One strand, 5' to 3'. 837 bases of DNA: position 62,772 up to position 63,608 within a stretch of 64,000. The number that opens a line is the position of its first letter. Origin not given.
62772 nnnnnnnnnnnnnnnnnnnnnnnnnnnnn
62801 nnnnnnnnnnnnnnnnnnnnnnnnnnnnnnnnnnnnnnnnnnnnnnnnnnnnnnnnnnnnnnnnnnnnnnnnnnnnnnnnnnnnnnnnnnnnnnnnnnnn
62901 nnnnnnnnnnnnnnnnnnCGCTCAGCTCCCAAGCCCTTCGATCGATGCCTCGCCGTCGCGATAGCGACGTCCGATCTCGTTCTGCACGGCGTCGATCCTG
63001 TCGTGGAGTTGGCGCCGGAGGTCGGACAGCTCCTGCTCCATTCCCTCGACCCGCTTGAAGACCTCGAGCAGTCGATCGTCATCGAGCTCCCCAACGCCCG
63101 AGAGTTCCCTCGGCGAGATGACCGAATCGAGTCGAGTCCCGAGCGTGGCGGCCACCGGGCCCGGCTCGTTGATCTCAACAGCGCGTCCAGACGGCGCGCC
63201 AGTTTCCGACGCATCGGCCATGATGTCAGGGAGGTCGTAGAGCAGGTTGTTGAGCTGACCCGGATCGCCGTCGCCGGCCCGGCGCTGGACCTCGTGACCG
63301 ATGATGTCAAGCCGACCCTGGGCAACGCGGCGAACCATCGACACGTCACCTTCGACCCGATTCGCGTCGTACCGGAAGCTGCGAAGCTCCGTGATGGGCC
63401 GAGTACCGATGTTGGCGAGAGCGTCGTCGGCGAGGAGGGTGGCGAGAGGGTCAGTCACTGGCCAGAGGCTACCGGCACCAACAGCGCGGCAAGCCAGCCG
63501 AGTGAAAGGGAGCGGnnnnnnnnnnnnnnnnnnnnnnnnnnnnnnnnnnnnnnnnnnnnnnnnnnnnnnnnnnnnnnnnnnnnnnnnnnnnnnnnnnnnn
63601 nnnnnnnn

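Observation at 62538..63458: RsiG-like c-di-GMP-binding protein coupled to an XRE HTH regulator instead of a sigma factor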

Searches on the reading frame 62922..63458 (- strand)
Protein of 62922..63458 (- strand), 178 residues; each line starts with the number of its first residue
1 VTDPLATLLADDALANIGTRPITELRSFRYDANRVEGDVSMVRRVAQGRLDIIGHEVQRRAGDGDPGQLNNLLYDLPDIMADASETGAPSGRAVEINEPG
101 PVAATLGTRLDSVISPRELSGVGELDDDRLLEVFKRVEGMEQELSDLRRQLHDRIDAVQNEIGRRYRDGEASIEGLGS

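Call 3: search_protein_families(library=pfam, proteins=[window:62922-63458:-], max_evalue=0.01)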
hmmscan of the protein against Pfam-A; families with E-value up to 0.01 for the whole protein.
window:62922-63458:- (178 aa): 2 families
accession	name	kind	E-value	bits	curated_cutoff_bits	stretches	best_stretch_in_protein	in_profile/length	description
PF22802.1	RsiG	-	1.9e-23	82.3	27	2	15-66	5-56/65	RsiG-like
PF24270.1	HTH_Cmi2_C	-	0.00016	22.4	27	0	126-167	28-69/125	Cmi2, C-terminal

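Call 4: search_protein_families(library=ncbifam, proteins=[window:62922-63458:-], max_evalue=0.01)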
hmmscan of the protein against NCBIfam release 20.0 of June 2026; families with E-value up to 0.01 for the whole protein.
window:62922-63458:- (178 aa): 0 families

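Call 6: find_homologous_proteins(query=window:62922-63458:-)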
Query window:62922-63458:- (178 aa): 245 proteins with E <= 0.001 among 811 candidates; the best 120 are listed.
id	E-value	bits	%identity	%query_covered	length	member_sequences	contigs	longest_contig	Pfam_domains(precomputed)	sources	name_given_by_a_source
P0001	1.5e-107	375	100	100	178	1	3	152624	PF22802.2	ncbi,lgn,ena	-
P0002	4.3e-102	357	94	100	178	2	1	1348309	PF22802.2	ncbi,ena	-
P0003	1.5e-94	333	90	100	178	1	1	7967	PF22802.2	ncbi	-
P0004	2.3e-83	296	78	100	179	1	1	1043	PF22802.2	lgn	-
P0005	3.4e-82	293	79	99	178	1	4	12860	PF22802.2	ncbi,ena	-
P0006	5.3e-82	292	78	90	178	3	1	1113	PF22802.2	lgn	-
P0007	6.8e-82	292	77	90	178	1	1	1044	PF22802.2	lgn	-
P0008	1.2e-81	291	77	99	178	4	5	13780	PF22802.2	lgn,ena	-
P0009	4.5e-81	289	76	99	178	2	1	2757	PF22802.2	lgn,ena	-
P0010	6.4e-81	288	76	90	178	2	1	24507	PF22802.2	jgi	jgi:hypothetical protein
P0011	4.2e-80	286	76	99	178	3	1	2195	PF22802.2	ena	-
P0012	1.4e-78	281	75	99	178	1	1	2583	PF22802.2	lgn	-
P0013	2.8e-76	273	73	99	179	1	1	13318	PF22802.2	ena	-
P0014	1.3e-75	271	74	98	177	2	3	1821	PF22802.2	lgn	-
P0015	1.4e-75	271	74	99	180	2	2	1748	PF22802.2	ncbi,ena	-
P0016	3.5e-75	270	74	99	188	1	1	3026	PF22802.2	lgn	-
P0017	8.1e-75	269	73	99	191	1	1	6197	PF22802.2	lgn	-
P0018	1.7e-74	268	75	99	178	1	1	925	PF22802.2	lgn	-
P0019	5.8e-74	266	73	99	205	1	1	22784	PF22802.2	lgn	-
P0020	2.9e-73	264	75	99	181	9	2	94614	PF22802.2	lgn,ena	-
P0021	7.2e-73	262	73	99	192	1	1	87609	PF22802.2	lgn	-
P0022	1.9e-72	261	73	99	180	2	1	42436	PF22802.2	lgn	-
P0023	2.3e-72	261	72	98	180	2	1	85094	PF22802.2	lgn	-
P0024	4.8e-72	260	73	99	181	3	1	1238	PF22802.2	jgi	-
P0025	2.7e-71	257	76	97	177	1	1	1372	PF22802.2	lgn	-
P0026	2.9e-71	257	74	99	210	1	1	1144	PF22802.2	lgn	-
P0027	4.4e-71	256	74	98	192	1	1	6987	PF22802.2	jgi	-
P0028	5.0e-71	256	73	99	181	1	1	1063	PF22802.2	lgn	-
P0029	5.8e-71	256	70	98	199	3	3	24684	PF22802.2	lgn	-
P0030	5.9e-66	240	67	99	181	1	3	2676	PF22802.2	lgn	-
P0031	7.0e-64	233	67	97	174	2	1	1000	PF22802.2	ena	-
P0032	8.7e-62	226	63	99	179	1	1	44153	PF22802.2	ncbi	-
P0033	1.8e-58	215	61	100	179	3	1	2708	PF22802.2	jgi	-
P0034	3.7e-57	211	61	99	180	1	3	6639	PF22802.2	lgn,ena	-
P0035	4.0e-57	211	60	100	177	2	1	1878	PF24270.2,PF22802.2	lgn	-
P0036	1.8e-56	209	60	99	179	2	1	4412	PF22802.2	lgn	-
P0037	6.4e-56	207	58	100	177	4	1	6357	PF24270.2,PF22802.2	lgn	-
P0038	1.9e-55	206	59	99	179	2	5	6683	PF22802.2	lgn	-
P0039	3.1e-55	205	62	98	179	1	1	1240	PF22802.2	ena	-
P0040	8.1e-55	204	58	100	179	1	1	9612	PF22802.2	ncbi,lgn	-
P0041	8.8e-55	203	56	99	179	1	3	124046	PF22802.2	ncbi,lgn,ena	-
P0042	1.1e-54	203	60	99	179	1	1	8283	PF22802.2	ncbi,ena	-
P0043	1.6e-54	203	58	99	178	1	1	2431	PF22802.2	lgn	-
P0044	3.0e-54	202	56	100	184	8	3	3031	PF22802.2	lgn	-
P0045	3.5e-54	201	57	100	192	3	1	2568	PF22802.2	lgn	-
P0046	3.7e-54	201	58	100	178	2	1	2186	PF22802.2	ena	-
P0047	6.4e-54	201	59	99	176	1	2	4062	PF22802.2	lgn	-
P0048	2.6e-53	199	56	100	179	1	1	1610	PF22802.2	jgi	jgi:hypothetical protein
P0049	2.9e-53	198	56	99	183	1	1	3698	PF22802.2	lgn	-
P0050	3.7e-52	195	55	100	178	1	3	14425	PF22802.2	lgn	-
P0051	2.4e-51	192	59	100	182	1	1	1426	PF22802.2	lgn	-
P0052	5.0e-51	191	55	99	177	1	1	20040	PF22802.2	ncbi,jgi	-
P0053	3.1e-50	189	56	99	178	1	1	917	PF22802.2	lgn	-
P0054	6.0e-50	188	57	100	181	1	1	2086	PF22802.2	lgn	-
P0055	8.4e-50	187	54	98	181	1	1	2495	PF22802.2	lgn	-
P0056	8.7e-50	187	54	97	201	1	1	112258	PF22802.2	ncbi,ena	-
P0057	1.3e-49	187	51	100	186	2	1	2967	PF22802.2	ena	-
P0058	2.0e-49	186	53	97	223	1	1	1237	PF22802.2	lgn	-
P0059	3.6e-49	185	54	99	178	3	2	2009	PF22802.2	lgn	-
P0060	5.5e-49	185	55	99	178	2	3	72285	PF22802.2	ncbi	-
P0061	6.6e-49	184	55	90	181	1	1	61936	PF22802.2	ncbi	ncbi:MAG: hypothetical protein R2706_15980 [Acidimicrobiales bacterium]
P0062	7.7e-49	184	55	99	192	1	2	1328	PF22802.2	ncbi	-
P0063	9.7e-49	184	54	100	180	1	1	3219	PF22802.2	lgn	-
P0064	1.2e-48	183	53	99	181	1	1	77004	PF22802.2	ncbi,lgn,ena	-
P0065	1.9e-48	183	55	99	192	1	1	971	PF22802.2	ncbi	-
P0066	2.9e-48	182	56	99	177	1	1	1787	PF22802.2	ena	-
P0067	3.8e-48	182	55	100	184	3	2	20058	PF22802.2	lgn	-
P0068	6.4e-48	181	55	92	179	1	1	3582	PF22802.2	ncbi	-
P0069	6.7e-48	181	52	99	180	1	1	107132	PF22802.2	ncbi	-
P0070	1.0e-47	180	52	99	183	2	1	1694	PF22802.2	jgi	jgi:hypothetical protein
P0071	1.5e-47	180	55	99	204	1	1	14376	PF22802.2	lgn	-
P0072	3.0e-47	179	55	100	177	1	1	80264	PF22802.2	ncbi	-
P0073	3.1e-47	179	53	99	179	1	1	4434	PF22802.2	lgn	-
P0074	1.2e-46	177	52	97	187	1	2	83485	PF22802.2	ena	-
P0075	1.5e-46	177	54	99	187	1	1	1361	PF22802.2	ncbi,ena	-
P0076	3.1e-46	176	50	99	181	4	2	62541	PF22802.2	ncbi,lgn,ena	-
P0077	8.0e-46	174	49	97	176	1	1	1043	PF22802.2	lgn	-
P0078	1.2e-45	174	49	99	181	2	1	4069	PF22802.2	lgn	-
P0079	1.3e-45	174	52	99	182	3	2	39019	PF22802.2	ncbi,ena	-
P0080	1.7e-45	173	48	100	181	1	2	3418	PF22802.2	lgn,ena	-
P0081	1.7e-45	173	55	99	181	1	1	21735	PF22802.2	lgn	-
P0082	2.0e-45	173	55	97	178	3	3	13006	PF22802.2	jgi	-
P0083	3.2e-45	172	52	100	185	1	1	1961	PF22802.2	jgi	jgi:hypothetical protein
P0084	3.2e-45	172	51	95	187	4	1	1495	PF22802.2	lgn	-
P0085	3.5e-45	172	52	97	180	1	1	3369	PF22802.2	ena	-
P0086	3.9e-45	172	53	97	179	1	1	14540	PF22802.2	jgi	jgi:hypothetical protein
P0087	5.3e-45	172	48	98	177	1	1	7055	PF22802.2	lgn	-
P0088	6.6e-45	171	52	99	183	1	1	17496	PF22802.2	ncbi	-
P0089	6.8e-45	171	52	97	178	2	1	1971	PF22802.2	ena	-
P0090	9.6e-45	171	53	97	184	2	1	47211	PF22802.2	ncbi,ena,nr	ncbi:MAG: hypothetical protein OEV40_05990 [Acidimicrobiia bacterium]|nr:hypothetical protein [Acidi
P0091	1.5e-44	170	53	89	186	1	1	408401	PF22802.2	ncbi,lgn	-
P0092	1.6e-44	170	53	99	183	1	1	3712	PF22802.2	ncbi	-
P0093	2.0e-44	170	53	97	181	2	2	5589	PF22802.2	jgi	jgi:hypothetical protein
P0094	2.1e-44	170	54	99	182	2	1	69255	PF22802.2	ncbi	ncbi:MAG: hypothetical protein R2710_09815 [Acidimicrobiales bacterium]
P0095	2.4e-44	169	55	100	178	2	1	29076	PF22802.2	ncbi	ncbi:MAG: hypothetical protein ACN4GZ_09805 [Acidimicrobiales bacterium]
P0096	3.6e-44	169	51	97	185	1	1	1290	PF22802.2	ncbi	-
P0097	5.0e-44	168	52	99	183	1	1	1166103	PF22802.2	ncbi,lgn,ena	-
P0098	5.2e-44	168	50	100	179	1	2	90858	PF22802.2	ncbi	-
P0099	6.9e-44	168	51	99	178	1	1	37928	PF22802.2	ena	-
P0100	7.5e-44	168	53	100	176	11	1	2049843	PF22802.2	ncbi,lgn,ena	-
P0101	7.7e-44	168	53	97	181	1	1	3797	PF22802.2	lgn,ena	-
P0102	8.6e-44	168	51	97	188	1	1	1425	PF22802.2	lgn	-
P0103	1.0e-43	167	52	97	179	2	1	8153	PF22802.2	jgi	jgi:hypothetical protein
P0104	1.1e-43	167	53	99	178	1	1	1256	PF22802.2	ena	-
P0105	1.2e-43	167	49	97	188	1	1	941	PF22802.2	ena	-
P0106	1.2e-43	167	50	98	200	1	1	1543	PF22802.2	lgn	-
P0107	1.5e-43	167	53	99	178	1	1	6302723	PF22802.2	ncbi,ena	-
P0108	2.5e-43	166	51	97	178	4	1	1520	PF22802.2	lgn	-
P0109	2.6e-43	166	51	99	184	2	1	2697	PF22802.2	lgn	-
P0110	3.6e-43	166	53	100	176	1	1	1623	PF22802.2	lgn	-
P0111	3.9e-43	165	50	99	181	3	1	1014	PF22802.2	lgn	-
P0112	5.6e-43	165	50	97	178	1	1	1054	PF22802.2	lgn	-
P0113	6.4e-43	165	52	100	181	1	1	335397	PF22802.2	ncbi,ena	-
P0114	6.7e-43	165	52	97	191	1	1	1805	PF22802.2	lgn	-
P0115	7.9e-43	165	51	99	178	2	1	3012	PF22802.2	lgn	-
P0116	8.4e-43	164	51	99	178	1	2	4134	PF22802.2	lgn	-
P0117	1.1e-42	164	52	97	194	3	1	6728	PF22802.2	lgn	-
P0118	1.3e-42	164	50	97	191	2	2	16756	PF22802.2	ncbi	ncbi:MAG: hypothetical protein AAF531_23920 [Actinomycetota bacterium]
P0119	1.7e-42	163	50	98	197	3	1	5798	PF22802.2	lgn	-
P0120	1.8e-42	163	52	99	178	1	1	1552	PF22802.2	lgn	-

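Call 9: find_encoding_contigs(protein=P0001, flank=10000, max_places=3)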
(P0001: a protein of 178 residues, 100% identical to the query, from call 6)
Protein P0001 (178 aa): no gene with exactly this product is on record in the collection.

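Call 12: find_encoding_contigs(protein=P0002, flank=10000, max_places=3)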
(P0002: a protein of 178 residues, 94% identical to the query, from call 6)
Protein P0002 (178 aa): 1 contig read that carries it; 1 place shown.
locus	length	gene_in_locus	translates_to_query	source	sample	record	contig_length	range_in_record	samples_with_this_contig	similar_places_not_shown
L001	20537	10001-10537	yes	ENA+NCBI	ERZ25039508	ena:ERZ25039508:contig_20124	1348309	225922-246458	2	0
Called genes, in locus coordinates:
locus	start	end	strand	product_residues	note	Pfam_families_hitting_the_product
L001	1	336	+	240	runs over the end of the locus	PF12146:Hydrolase_4 (faint)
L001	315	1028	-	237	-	PF05096:Glu_cyclase_2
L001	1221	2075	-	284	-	PF05096:Glu_cyclase_2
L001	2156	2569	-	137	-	-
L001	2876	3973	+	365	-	-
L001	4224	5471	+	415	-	PF09587:PGA_cap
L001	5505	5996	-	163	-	PF01863:YgjP-like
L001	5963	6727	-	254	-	PF00300:His_Phos_1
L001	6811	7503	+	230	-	PF00903:Glyoxalase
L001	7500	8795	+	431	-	PF12146:Hydrolase_4 (weak)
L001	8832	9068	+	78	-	PF02597:ThiS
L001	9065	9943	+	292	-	-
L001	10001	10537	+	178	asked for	PF22802:RsiG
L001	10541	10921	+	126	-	PF13560:HTH_31, PF01381:HTH_3, PF12844:HTH_19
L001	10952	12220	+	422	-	PF13439:Glyco_transf_4, PF13579:Glyco_trans_4_4, PF20706:GT4-conflict, PF00534:Glycos_transf_1, PF13692:Glyco_trans_1_4, PF13524:Glyco_trans_1_2 (weak)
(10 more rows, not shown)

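Call 20: search_solved_structures(query=window:62922-63458:-, max_evalue=1, show_alignments=3)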
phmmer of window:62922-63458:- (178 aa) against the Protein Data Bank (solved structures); distinct sequences matched with E-value up to 1: 7.
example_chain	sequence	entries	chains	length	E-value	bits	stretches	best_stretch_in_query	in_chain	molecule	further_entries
6pfj_T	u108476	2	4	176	6.1e-17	65.5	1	8-176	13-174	AmfC protein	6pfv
7lq4_D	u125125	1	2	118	0.0072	19.7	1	22-91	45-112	RsiG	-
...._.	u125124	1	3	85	0.019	18.4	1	21-71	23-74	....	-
7lq2_B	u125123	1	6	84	0.019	18.3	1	21-71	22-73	RR RsiG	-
1zxa_A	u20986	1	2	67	0.71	13.3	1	122-153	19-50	cGMP-dependent protein kinase 1, alpha isozyme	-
4r4l_A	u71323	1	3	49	0.74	13.2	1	122-153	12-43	cGMP-dependent protein kinase 1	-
4r4m_A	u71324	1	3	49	0.75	13.2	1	122-153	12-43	cGMP-dependent protein kinase 1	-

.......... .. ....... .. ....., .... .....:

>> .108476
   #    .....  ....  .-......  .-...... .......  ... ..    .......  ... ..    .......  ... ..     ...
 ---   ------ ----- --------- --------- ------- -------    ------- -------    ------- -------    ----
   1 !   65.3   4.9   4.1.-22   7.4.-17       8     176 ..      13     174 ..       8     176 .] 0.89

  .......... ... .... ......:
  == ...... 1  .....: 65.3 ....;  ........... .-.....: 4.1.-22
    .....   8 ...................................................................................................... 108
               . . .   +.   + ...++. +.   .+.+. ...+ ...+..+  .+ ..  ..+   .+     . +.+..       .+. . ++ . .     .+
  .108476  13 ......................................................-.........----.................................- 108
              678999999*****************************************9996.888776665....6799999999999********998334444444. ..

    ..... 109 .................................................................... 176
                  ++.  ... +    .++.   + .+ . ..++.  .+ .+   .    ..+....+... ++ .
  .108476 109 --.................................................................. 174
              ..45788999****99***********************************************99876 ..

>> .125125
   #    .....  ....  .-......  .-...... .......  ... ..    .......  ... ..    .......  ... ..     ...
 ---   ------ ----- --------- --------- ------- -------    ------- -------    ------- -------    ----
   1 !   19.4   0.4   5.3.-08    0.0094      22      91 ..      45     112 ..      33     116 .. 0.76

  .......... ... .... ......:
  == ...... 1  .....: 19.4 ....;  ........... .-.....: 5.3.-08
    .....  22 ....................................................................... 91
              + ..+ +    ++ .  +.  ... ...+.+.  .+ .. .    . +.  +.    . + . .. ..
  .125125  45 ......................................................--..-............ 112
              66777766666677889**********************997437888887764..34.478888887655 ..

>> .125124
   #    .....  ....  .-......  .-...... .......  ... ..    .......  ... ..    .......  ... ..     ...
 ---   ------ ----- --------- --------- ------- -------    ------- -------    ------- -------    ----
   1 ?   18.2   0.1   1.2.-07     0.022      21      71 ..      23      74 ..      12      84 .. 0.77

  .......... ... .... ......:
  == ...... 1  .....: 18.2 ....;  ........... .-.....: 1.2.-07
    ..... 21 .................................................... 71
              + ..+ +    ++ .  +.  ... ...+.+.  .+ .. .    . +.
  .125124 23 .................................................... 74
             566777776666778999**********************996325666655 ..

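Call 22: search_protein_representatives(alignment_id=A1)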
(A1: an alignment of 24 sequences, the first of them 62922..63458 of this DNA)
Query: 24 sequences, 180 profile positions. Proteins with E-value up to 0.001 (for the whole library): 1344; up to 1e-10: 693; up to 1e-30: 111. The best 150 are listed.
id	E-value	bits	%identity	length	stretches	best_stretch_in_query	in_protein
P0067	3.7e-68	245.4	-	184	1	2-180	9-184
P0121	1.0e-63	231.0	-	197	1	2-180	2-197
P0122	8.3e-60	218.2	-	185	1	3-180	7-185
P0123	8.3e-59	214.9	-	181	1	2-179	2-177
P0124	6.5e-57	208.8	-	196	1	3-180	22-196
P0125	1.3e-56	207.8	-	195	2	70-179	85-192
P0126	2.3e-55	203.7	-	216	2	62-180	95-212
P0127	3.8e-55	203.0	-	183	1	1-180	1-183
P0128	3.7e-53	196.5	-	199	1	1-178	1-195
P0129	4.5e-51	189.7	-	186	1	3-179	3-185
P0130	6.2e-51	189.3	-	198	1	10-179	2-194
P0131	7.7e-51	189.0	-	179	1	1-176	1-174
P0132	9.0e-51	188.7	-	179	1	4-180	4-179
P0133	1.3e-48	181.7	-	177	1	1-179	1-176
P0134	3.9e-48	180.2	-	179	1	3-179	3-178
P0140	3.4e-42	160.8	-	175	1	6-180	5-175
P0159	1.0e-37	146.2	-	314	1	3-180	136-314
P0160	1.3e-37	145.9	-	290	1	4-180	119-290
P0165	7.6e-37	143.4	-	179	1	2-179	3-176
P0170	2.2e-36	141.9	-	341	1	4-180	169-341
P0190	6.3e-34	133.9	-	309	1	3-180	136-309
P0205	1.4e-32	129.5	-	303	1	4-180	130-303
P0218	1.4e-31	126.2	-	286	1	3-179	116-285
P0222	2.3e-31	125.5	-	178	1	3-179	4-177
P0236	3.2e-30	121.8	-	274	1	12-179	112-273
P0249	1.6e-29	119.5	-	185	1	1-180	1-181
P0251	1.7e-29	119.4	-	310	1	3-180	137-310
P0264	7.2e-29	117.4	-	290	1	9-176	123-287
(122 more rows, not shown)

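Call 29: search_protein_families(library=pfam, proteins=[P0159, P0160, P0170, P0190, P0205, P0218, P0251, P0264, P0236], max_evalue=0.01)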
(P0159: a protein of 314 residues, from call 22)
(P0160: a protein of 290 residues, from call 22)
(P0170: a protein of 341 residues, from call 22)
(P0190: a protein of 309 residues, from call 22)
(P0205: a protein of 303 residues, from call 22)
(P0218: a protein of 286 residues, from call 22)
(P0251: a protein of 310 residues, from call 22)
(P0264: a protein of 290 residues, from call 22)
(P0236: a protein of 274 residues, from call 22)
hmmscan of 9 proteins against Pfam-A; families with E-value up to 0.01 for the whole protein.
P0159 (314 aa): 3 families
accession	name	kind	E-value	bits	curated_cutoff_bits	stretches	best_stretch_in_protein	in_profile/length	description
PF22802.1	RsiG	-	4e-24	84.5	27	2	149-213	6-65/65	RsiG-like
PF10502.14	Peptidase_S26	-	2.4e-09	37.8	22.9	2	13-83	16-90/168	Signal peptidase, peptidase S26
PF00717.28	Peptidase_S24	-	0.0011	19.1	23.3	1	20-85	35-96/116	Peptidase S24-like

P0160 (290 aa): 2 families
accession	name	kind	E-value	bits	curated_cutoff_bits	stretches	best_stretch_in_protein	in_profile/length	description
PF22802.1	RsiG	-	6.5e-27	93.5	27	2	128-194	3-65/65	RsiG-like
PF10502.14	Peptidase_S26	-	1.2e-09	38.8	22.9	2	1-44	33-80/168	Signal peptidase, peptidase S26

P0170 (341 aa): 3 families
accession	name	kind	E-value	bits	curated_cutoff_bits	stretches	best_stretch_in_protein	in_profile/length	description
PF22802.1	RsiG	-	7.8e-26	90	27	2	178-244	3-65/65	RsiG-like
PF10502.14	Peptidase_S26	-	1e-17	65.1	22.9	2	6-80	9-87/168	Signal peptidase, peptidase S26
PF00717.28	Peptidase_S24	-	0.00015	21.9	23.3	1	23-86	38-97/116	Peptidase S24-like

P0190 (309 aa): 3 families
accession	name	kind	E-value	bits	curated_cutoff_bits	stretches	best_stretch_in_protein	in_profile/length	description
PF22802.1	RsiG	-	5.7e-22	77.6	27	2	146-207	3-63/65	RsiG-like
PF10502.14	Peptidase_S26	-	1e-13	52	22.9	2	4-70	8-78/168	Signal peptidase, peptidase S26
PF00717.28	Peptidase_S24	-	1.3e-07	31.8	23.3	1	22-89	38-100/116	Peptidase S24-like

P0205 (303 aa): 1 family
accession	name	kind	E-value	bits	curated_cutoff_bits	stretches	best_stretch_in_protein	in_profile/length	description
PF22802.1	RsiG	-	2.2e-21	75.7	27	2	141-204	5-64/65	RsiG-like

P0218 (286 aa): 2 families
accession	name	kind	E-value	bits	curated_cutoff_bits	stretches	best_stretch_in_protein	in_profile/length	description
PF22802.1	RsiG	-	6.7e-26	90.2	27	2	128-190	5-65/65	RsiG-like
PF10502.14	Peptidase_S26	-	1.9e-10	41.4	22.9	1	48-82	134-168/168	Signal peptidase, peptidase S26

P0251 (310 aa): 3 families
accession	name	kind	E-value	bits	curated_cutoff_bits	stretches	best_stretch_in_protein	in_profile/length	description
PF22802.1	RsiG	-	7.6e-27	93.2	27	2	147-213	3-64/65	RsiG-like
PF10502.14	Peptidase_S26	-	2.3e-12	47.6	22.9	2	68-105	130-167/168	Signal peptidase, peptidase S26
PF00717.28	Peptidase_S24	-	0.0001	22.5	23.3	1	16-79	38-95/116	Peptidase S24-like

P0264 (290 aa): 2 families
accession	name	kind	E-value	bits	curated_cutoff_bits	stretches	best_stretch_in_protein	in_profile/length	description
PF22802.1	RsiG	-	2.2e-23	82.1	27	2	128-194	4-65/65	RsiG-like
PF02597.26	ThiS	-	6.4e-12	46.3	22.5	1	22-96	1-76/76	ThiS family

P0236 (274 aa): 2 families
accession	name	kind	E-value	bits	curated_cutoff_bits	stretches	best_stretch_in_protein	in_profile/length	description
PF22802.1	RsiG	-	5.1e-27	93.8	27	2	111-177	4-65/65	RsiG-like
PF10502.14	Peptidase_S26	-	2.9e-11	44.1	22.9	2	1-54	33-90/168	Signal peptidase, peptidase S26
